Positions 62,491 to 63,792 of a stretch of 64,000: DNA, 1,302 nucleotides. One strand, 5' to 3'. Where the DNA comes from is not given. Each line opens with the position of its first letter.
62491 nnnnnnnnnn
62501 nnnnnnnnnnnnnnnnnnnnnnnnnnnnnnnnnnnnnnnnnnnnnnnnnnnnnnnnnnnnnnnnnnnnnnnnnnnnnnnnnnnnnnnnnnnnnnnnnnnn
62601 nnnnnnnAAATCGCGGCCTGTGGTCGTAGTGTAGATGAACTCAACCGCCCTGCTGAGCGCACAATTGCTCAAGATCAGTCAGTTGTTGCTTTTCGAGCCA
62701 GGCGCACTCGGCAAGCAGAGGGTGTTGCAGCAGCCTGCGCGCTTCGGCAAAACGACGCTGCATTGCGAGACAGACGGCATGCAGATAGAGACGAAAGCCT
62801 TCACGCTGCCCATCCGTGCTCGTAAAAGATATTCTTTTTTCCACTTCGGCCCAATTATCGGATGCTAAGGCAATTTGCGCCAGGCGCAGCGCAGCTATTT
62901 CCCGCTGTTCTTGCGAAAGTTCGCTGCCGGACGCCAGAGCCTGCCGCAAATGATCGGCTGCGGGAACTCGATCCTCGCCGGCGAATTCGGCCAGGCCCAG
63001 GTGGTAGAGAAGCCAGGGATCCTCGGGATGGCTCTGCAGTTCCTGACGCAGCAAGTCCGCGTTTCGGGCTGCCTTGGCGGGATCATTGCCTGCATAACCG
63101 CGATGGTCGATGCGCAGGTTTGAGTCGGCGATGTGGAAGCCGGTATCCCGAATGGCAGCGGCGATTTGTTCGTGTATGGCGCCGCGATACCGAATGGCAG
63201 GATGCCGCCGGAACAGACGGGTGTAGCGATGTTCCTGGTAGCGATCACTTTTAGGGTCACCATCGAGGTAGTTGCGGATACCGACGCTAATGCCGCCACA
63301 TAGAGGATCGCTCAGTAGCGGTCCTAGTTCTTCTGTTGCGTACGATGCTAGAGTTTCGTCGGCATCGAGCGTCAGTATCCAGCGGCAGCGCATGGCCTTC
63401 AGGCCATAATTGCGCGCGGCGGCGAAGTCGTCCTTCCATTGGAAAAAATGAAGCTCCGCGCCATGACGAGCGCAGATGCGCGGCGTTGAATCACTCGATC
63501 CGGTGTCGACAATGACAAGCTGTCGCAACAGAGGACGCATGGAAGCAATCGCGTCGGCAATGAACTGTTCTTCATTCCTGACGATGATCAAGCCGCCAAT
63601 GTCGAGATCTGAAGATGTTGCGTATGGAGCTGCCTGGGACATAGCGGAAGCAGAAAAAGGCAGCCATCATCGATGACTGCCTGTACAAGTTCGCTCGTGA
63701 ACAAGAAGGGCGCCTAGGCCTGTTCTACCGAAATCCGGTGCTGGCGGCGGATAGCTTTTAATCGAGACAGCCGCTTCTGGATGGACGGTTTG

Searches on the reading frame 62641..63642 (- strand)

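Call 51: search_protein_families(library=pfam, proteins=[window:62641-63642:-], max_evalue=0.00001)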
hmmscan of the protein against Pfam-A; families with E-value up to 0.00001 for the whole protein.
window:62641-63642:- (333 aa): 2 families
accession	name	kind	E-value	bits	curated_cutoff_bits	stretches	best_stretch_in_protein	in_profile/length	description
PF00535.33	Glycos_transf_2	-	3.4e-16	60.1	23.3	1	19-147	4-140/168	Glycosyl transferase family 2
PF13704.12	Glyco_tranf_2_4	-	1.8e-07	32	27.5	1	22-100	1-86/98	Glycosyl transferase family 2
